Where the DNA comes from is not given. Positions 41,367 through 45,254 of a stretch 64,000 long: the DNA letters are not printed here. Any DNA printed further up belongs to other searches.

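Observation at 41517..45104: Cyclase-STAND-TPR architecture without an output domain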

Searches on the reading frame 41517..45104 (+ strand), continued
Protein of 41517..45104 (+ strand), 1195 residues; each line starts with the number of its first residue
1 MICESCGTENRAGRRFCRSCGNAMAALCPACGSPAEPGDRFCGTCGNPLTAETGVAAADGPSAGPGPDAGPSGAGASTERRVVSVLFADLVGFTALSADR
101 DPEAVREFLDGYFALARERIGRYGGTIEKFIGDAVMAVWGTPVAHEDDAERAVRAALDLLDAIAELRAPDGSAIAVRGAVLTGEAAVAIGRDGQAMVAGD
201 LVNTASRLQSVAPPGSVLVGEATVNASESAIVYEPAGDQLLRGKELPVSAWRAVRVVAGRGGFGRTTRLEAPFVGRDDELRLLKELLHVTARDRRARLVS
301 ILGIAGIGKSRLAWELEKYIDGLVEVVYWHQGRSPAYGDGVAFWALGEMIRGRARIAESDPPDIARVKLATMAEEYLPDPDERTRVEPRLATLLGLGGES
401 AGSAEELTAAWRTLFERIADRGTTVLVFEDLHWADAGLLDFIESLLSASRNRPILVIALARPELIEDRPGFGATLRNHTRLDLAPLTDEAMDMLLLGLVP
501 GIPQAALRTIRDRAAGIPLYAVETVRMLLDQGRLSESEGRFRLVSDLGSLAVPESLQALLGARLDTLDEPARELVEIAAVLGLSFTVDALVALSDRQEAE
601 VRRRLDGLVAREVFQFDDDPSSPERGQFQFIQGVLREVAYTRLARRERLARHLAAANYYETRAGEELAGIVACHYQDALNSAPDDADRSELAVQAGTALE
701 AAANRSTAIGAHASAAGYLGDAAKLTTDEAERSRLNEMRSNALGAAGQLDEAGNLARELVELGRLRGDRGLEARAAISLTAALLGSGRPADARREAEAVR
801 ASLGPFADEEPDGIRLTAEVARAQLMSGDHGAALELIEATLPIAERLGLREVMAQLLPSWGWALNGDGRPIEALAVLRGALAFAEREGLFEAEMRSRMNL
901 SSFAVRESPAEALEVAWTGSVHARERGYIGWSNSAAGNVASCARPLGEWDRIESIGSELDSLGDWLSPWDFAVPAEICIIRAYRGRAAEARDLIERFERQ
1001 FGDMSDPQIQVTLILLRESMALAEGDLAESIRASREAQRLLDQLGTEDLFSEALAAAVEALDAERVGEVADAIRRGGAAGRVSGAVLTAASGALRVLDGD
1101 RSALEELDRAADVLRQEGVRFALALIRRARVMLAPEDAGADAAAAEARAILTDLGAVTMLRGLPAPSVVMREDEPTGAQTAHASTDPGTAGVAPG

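Call 16: find_encoding_contigs(protein=P0020, flank=8000, max_places=2)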
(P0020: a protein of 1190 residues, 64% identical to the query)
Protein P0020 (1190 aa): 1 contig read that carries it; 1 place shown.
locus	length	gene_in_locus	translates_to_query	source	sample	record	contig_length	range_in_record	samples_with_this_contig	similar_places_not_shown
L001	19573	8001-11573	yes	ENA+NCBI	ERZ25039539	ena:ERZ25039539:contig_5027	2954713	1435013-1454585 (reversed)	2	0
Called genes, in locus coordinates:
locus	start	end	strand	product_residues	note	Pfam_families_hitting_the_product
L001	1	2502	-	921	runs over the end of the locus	PF02629:CoA_binding (weak), PF13380:CoA_binding_2, PF13607:Succ_CoA_lig, PF19045:Ligase_CoA_2, PF13549:ATP-grasp_5, PF13302:Acetyltransf_3, PF00583:Acetyltransf_1, PF13508:Acetyltransf_7 (faint)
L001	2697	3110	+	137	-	-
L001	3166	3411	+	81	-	-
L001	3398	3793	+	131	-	PF01850:PIN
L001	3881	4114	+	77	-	PF02604:PhdYeFM_antitox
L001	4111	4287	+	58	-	-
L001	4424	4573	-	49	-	-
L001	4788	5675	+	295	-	PF01557:FAA_hydrolase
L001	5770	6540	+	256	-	PF12840:HTH_20, PF08327:AHSA1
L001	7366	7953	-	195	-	PF13302:Acetyltransf_3, PF00583:Acetyltransf_1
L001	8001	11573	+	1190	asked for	PF12773:DZR, PF13240:Zn_Ribbon_1 (weak), PF13248:Zn_ribbon_3 (faint), PF24463:DUF7577 (faint), PF00211:Guanylate_cyc, PF13191:AAA_16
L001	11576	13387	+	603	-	PF00664:ABC_membrane, PF00005:ABC_tran, PF02463:SMC_N (faint)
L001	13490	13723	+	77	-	-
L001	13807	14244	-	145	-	PF01850:PIN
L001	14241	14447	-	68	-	-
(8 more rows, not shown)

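Call 17: find_encoding_contigs(protein=P0018, flank=8000, max_places=2)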
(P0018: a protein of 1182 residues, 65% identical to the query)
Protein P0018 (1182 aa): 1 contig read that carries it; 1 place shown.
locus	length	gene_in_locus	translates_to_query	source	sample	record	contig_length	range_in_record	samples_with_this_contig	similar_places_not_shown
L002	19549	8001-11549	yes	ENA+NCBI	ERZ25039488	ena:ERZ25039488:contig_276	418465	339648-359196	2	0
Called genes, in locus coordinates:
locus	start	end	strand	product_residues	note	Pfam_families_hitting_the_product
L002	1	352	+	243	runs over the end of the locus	-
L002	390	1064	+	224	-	PF00294:PfkB (weak)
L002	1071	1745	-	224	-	PF02586:SRAP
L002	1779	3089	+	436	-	PF07719:TPR_2 (faint), PF13432:TPR_16 (faint), PF01694:Rhomboid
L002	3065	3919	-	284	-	PF10099:RskA_C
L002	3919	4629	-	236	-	PF07638:Sigma70_ECF, PF04542:Sigma70_r2, PF08281:Sigma70_r4_2, PF04545:Sigma70_r4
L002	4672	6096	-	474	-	PF00672:HAMP, PF26769:HAMP_PhoQ (weak), PF00512:HisKA, PF02518:HATPase_c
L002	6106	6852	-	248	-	PF00072:Response_reg, PF00486:Trans_reg_C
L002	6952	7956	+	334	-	PF01717:Meth_synt_2 (faint)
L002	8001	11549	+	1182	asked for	PF12773:DZR, PF13240:Zn_Ribbon_1 (faint), PF13248:Zn_ribbon_3 (faint), PF24463:DUF7577 (faint), PF00211:Guanylate_cyc, PF13191:AAA_16, PF17874:TPR_MalT (faint)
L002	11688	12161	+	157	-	PF01799:Fer2_2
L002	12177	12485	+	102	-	PF01315:Ald_Xan_dh_C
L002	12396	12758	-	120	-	-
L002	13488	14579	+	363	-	PF20256:MoCoBD_2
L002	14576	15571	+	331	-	PF00941:FAD_binding_5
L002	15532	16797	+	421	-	PF00994:MoCF_biosynth (weak)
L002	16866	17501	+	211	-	-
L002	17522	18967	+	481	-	PF13519:VWA_2 (faint), PF05762:VWA_CoxE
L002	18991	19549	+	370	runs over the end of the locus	PF02625:XdhC_CoxI, PF13478:XdhC_C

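Call 18: find_encoding_contigs(protein=P0006, flank=8000, max_places=2)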
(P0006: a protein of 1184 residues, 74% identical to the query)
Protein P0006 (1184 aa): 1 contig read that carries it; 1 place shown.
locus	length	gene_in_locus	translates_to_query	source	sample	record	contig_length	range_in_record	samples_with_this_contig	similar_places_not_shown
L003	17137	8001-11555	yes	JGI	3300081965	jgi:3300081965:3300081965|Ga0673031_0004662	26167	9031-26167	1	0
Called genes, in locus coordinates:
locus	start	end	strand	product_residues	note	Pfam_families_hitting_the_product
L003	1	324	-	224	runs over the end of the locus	PF02586:SRAP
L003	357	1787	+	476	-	PF07719:TPR_2 (faint), PF13374:TPR_10 (faint), PF13432:TPR_16 (faint), PF14559:TPR_19 (faint), PF01694:Rhomboid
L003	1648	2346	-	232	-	PF10099:RskA_C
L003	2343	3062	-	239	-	PF07638:Sigma70_ECF, PF04542:Sigma70_r2, PF08281:Sigma70_r4_2, PF04545:Sigma70_r4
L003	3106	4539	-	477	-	PF00672:HAMP, PF26769:HAMP_PhoQ (weak), PF00512:HisKA, PF02518:HATPase_c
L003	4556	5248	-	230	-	PF00072:Response_reg, PF00486:Trans_reg_C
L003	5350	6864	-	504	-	-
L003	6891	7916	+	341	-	PF01717:Meth_synt_2 (faint)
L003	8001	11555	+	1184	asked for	PF12773:DZR, PF13240:Zn_Ribbon_1 (weak), PF13248:Zn_ribbon_3 (weak), PF24463:DUF7577 (faint), PF00211:Guanylate_cyc, PF13191:AAA_16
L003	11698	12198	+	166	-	PF00111:Fer2, PF01799:Fer2_2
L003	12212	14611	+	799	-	PF01315:Ald_Xan_dh_C, PF02738:MoCoBD_1, PF20256:MoCoBD_2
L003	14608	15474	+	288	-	PF00941:FAD_binding_5, PF03450:CO_deh_flav_C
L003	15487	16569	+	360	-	PF00994:MoCF_biosynth (weak)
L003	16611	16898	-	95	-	-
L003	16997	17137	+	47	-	?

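Call 34: find_related_loci(query=A1, collection=genome_contigs, flank=10000)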
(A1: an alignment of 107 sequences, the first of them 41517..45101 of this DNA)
Query A1 (1195 aa) in genome_contigs; peptide patterns used: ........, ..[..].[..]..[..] (x = any residue, [..] = any of these).
600 stretches matched a pattern (row limit reached: there are more); 597 encode a relative of the query (tblastn E <= 1e-3); the best 80 are kept; 80 distinct loci.
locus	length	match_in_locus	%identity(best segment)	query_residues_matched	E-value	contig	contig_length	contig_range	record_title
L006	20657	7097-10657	56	1-1187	0e+0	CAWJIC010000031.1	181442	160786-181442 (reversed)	MAG: uncultured Chloroflexia bacterium isolate MFD03638.bin.2.4 genome assembly, contig: contig_301, whole genome shotgu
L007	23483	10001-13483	50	3-1164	0e+0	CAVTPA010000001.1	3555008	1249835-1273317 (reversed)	MAG: uncultured Chloroflexia bacterium isolate MFD00905.bin.2.8 genome assembly, contig: contig_3698, whole genome shotg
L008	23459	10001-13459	48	1-1165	0e+0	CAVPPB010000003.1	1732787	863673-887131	MAG: uncultured Chloroflexia bacterium isolate MFD09779.bin.2.2 genome assembly, contig: contig_5607, whole genome shotg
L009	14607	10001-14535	46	1-1163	0e+0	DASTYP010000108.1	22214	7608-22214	MAG TPA_asm: Candidatus Limnocylindria bacterium isolate SMAG_U2445 k141_1173384, whole genome shotgun sequence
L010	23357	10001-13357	46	1-1099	0e+0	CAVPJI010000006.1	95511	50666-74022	MAG: uncultured Chloroflexia bacterium isolate MFD00032.bin.2.190 genome assembly, contig: contig_131247, whole genome s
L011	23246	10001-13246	47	1-1099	0e+0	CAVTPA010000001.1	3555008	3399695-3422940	MAG: uncultured Chloroflexia bacterium isolate MFD00905.bin.2.8 genome assembly, contig: contig_3698, whole genome shotg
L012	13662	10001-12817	51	3-949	0e+0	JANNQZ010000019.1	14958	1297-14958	MAG: Chloroflexota bacterium isolate SOY_31_metabat_391_sub SOY_31_k141_1095486, whole genome shotgun sequence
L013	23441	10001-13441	46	1-1163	0e+0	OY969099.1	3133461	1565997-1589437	MAG: uncultured Actinomycetes bacterium isolate MFD01721.bin.1.13 genome assembly, chromosome: 1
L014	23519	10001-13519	45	1-1160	0e+0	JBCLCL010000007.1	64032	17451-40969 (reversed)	Candidatus Limnocylindrales bacterium isolate SLM_LV1_BS-J21 Node_7_length_64032_cov_33.981130, whole genome shotgun seq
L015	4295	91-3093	48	1-1013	0e+0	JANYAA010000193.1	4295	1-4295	MAG: Chloroflexi bacterium isolate GL140_5_metabat_147_sub GL140_5_k141_743720, whole genome shotgun sequence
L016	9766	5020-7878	50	1-950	0e+0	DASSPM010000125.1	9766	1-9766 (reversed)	MAG TPA_asm: Candidatus Limnocylindrales bacterium isolate SMAG_U1278 k141_1987929, whole genome shotgun sequence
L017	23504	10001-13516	46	1-1177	0e+0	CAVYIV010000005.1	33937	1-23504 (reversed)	MAG: uncultured Chloroflexia bacterium isolate MFD01476.bin.2.150 genome assembly, contig: contig_119143, whole genome s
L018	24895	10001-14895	44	3-1160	0e+0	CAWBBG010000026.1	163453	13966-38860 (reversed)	MAG: uncultured Chloroflexia bacterium isolate MFD02923.bin.2.22 genome assembly, contig: contig_8371, whole genome shot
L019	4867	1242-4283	49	1-1027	0e+0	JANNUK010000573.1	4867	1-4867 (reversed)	MAG: Chloroflexota bacterium isolate SOY_30_metabat_227 SOY_30_k141_3078473, whole genome shotgun sequence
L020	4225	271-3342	46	1-1038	0e+0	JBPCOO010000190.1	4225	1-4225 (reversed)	MAG: Solirubrobacterales bacterium isolate TH_ant_mag_158 S1Ck127_5261955_flag_0_multi_17.2904_len_4225, whole genome sh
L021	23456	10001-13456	46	1-1160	0e+0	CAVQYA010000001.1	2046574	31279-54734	MAG: uncultured Chloroflexia bacterium isolate MFD05942.bin.1.132 genome assembly, contig: contig_11838, whole genome sh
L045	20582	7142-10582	43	1-1160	0e+0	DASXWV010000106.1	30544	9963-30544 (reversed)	MAG TPA_asm: Gaiellaceae bacterium isolate SMAG_U4780 k141_576981, whole genome shotgun sequence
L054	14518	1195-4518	43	1-1100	0e+0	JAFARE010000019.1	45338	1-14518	MAG: Candidatus Dormiibacterota bacterium isolate CP_BM_ER_82 BM_ER_k147_3499611, whole genome shotgun sequence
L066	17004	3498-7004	41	2-1174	0e+0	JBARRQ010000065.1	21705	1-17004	MAG: Gaiellaceae bacterium isolate MFD13499_ilm_asm_bin25 k127_77345, whole genome shotgun sequence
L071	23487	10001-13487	50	1-1165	0e+0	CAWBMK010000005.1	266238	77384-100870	MAG: uncultured Chloroflexia bacterium isolate MFD02242.bin.1.310 genome assembly, contig: contig_70444, whole genome sh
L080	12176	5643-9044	44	3-1160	0e+0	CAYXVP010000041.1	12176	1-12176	MAG TPA_asm: uncultured Anaerolinea sp. isolate SRP273308_co1_404 genome assembly, contig: NODE_6728_length_12176_cov_5.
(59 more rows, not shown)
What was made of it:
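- The family is concentrated in Chloroflexota and Actinomycetota (call 34).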

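Call 39: predict_structure(alignment_id=A1)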
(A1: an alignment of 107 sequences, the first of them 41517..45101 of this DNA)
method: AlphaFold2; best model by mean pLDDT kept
length: 1195 residues; sequences in the alignment: 107
mean_pLDDT: 88.3   pTM: 0.65
mean pLDDT of the five models: 88.3, 87.4, 84.8, 83.8, 83.2
residues with pLDDT >= 90: 788; 70-90: 301; 50-70: 50; < 50: 56
segments of 3 or more residues with pLDDT < 50: 52-74, 258-261, 1174-1195
pLDDT, mean of each block of 10 residues (from residue 1): 80 74 75 72 76 33 33 60 95 86 90 94 89 92 82 95 90 94 85 68 95 97 88 93 92 77 52 88 96 96 89 89 80 68 81 84 90 95 94 79 83 94 94 85 92 96 84 92 92 92 89 89 90 86 84 82 86 93 87 95 88 72 63 83 95 96 88 96 93 97 95 96 97 98 94 98 98 98 96 98 97 98 96 98 98 98 95 97 98 98 96 98 94 96 98 94 91 98 98 96 92 97 98 96 87 97 98 87 97 98 98 98 98 97 98 98 80 47 35 33
secondary structure, 60 per line:
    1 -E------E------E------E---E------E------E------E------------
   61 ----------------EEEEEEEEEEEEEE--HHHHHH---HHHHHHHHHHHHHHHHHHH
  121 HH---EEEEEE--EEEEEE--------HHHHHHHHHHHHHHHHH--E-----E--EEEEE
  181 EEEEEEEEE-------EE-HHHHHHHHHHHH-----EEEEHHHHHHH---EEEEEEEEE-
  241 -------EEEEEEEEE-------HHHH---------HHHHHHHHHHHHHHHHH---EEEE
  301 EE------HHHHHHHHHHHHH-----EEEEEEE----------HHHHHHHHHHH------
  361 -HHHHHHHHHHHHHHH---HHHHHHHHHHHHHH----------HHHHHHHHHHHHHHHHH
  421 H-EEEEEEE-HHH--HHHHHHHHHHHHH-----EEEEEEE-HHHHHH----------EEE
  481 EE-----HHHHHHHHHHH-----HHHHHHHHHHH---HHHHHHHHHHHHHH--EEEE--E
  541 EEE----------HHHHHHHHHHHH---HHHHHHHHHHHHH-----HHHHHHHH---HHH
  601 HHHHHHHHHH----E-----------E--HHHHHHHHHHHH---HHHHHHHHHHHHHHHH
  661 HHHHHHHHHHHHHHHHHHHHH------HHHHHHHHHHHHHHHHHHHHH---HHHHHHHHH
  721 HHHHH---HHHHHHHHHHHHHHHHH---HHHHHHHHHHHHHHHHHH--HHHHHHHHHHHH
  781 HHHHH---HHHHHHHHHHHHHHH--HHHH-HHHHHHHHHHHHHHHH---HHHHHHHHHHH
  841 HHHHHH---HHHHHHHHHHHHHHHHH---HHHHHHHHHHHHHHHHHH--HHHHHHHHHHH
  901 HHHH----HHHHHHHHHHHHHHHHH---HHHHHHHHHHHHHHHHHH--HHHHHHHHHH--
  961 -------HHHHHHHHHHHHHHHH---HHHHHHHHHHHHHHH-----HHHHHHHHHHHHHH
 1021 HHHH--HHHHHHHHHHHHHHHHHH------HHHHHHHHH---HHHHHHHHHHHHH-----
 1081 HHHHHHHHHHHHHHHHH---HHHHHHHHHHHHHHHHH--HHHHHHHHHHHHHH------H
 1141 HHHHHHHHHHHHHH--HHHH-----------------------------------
elements in order (helices of 4 or more, strands of 3 or more residues): E77-90 H93-98 H102-122 E126-131 E134-139 H148-164 E176-189 H200-211 E217-220 H221-227 E231-239 E248-256 H264-267 H277-293 E297-302 H309-321 E327-333 H344-354 H362-376 H380-393 H404-421 E423-429 H436-448 E454-460 H462-467 E478-482 H488-498 H504-514 H518-531 E534-537 E540-543 H554-565 H569-581 H587-594 H598-610 H630-641 H645-681 H688-708 H712-725 H729-745 H749-766 H769-785 H789-803 H806-809 H811-826 H830-846 H850-866 H870-887 H890-904 H909-925 H929-946 H949-958 H968-983 H987-1001 H1007-1024 H1027-1044 H1051-1059 H1063-1075 H1081-1097 H1101-1117 H1120-1133 H1140-1154 H1157-1160
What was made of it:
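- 41517..45104 (+): Copy 1 gene: DZR - class III cyclase - STAND NTPase - TPR sensor, 1195 aa. AF2 model with pLDDT 88.3 (call 39).
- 42330..43400 (+): STAND nucleotide-binding oligomerisation module, aa 272-628: Walker A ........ (K309), Walker B VLVFED (D430), GxP motif G516/P518, winged helix. Secondary structure (call 39).
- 43401..44996 (+): Arm plus TPR-like helical-hairpin solenoid (sensor), aa 629-1160. AF2 pLDDT 95-98 (call 39).
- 44997..45101 (+): Disordered C-terminal tail, aa 1161-1195; no HTH. pLDDT is below 50 from residue 1174 to the end (call 39).
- On STAND NTPase, MalT/AAA_16 clade: The secondary-structure order is as expected (call 39).
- Checked: The repeat solenoid proper is ~688-1160, about 470 aa, followed by a 35-aa disordered tail (call 39).
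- AF2 model with pLDDT 88.3 and the order DZR / cyclase / NBD-HD-WHD / arm / solenoid (call 39).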
